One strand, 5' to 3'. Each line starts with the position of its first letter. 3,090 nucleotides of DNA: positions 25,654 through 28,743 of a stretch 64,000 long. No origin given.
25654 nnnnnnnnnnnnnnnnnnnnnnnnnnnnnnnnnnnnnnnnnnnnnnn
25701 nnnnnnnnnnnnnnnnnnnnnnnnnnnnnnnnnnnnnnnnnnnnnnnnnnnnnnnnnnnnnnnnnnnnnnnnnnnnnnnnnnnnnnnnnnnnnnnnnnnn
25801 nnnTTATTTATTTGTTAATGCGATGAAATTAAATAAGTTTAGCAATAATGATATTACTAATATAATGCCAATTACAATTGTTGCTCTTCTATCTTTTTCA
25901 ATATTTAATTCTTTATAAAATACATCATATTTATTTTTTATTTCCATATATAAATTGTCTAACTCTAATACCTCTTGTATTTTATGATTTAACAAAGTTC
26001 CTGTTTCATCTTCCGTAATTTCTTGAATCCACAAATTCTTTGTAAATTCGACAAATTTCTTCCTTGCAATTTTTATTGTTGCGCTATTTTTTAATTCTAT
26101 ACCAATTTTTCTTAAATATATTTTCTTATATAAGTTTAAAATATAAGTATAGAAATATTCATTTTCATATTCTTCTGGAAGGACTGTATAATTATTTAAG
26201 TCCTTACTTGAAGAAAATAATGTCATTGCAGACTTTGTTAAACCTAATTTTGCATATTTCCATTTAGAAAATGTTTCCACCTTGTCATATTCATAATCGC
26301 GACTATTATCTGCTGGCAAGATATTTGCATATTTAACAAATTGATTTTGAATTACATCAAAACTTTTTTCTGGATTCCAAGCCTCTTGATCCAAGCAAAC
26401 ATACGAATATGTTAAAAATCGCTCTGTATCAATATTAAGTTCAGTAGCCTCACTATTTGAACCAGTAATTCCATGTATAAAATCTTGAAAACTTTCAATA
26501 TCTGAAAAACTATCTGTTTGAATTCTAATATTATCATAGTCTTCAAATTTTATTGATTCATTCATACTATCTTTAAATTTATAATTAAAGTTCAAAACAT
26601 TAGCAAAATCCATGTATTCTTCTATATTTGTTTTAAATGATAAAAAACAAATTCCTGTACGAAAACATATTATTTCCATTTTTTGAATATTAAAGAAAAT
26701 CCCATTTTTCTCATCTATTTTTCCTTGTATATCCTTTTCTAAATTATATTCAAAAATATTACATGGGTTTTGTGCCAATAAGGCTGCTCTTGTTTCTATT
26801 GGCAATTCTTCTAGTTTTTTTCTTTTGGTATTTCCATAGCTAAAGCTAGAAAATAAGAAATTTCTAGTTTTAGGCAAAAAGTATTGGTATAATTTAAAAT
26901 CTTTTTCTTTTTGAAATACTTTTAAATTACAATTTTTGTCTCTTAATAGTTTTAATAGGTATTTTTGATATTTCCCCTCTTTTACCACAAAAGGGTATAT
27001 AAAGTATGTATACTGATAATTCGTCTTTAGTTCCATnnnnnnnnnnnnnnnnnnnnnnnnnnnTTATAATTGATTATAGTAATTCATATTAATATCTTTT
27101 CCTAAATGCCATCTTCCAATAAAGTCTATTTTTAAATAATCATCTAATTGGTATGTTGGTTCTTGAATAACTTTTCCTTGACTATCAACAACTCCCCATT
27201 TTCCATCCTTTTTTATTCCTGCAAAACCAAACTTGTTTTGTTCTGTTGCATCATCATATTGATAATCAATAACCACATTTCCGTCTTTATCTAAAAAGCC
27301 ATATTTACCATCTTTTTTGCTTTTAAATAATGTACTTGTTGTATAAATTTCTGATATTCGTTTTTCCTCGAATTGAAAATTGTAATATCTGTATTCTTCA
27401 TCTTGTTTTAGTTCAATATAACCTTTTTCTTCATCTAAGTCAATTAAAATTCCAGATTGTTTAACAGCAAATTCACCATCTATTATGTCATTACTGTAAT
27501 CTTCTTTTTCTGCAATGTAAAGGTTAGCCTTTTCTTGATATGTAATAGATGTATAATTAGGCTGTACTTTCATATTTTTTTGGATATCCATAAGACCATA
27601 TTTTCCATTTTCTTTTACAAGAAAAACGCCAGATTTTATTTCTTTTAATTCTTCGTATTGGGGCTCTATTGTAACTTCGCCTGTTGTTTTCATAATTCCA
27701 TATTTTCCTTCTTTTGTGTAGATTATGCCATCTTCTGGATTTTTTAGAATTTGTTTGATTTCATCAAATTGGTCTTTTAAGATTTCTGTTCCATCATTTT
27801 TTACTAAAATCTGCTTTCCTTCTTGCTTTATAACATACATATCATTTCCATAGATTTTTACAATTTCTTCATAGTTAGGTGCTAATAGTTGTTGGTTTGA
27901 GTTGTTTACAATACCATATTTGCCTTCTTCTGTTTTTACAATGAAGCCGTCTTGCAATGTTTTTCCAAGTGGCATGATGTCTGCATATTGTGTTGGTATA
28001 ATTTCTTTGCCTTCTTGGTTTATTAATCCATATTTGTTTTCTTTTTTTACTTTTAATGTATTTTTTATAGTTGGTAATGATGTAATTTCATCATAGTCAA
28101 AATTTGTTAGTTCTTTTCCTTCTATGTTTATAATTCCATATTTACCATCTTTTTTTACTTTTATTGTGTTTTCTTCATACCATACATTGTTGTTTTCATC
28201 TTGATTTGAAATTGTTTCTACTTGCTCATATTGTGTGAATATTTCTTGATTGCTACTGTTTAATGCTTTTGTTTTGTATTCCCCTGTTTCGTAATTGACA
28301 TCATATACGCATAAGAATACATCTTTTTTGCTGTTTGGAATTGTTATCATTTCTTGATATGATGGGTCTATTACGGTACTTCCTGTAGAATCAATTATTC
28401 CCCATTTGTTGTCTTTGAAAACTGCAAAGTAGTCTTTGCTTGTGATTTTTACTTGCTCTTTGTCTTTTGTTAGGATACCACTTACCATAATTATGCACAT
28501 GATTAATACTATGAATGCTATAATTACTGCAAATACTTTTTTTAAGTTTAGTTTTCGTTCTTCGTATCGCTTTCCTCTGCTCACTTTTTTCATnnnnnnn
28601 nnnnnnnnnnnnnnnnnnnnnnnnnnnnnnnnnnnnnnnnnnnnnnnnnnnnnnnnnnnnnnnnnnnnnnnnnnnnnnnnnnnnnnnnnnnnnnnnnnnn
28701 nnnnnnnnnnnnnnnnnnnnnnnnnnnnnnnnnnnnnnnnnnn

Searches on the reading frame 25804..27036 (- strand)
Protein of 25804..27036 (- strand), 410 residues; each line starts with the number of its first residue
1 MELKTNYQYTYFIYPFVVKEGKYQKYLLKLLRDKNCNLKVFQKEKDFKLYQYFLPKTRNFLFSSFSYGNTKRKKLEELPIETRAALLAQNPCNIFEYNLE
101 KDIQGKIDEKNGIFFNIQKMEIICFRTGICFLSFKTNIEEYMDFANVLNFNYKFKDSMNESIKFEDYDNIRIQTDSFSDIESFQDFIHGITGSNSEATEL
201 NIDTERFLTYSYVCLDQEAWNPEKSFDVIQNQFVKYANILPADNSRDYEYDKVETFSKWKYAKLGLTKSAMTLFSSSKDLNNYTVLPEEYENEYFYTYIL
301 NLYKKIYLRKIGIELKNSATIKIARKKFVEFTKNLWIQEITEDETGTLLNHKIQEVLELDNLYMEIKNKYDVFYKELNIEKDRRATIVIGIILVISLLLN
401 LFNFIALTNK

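Call 81: search_protein_families(library=pfam, proteins=[window:25804-27036:-], max_evalue=0.00001)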
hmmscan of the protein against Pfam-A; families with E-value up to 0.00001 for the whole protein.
window:25804-27036:- (410 aa): 0 families

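Call 100: search_protein_families(library=padloc, proteins=[window:25804-27036:-], max_evalue=0.00001)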
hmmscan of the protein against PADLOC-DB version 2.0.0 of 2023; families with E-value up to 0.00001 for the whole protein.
window:25804-27036:- (410 aa): 2 families
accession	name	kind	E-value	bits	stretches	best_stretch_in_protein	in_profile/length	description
PDLC01174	CorA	-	1.8e-11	41.6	1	30-406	38-406/446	CorA-like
PDLC01043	CorA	-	1.5e-10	38.4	1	4-402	3-405/457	CorA-like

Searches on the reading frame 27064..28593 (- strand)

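Call 7: search_protein_families(library=pfam, proteins=[window:27064-28593:-], max_evalue=0.01)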
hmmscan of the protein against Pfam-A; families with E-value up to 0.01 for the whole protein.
window:27064-28593:- (509 aa): 1 family
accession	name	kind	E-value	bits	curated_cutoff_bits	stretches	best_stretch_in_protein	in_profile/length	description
PF14903.11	WG_beta_rep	-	5.7e-37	125.8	25.6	4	298-332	1-35/35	WG containing repeat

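Call 100: search_protein_families(library=padloc, proteins=[window:27064-28593:-], max_evalue=0.00001)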
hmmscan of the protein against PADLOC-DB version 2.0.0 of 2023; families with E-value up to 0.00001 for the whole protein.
window:27064-28593:- (509 aa): 0 families
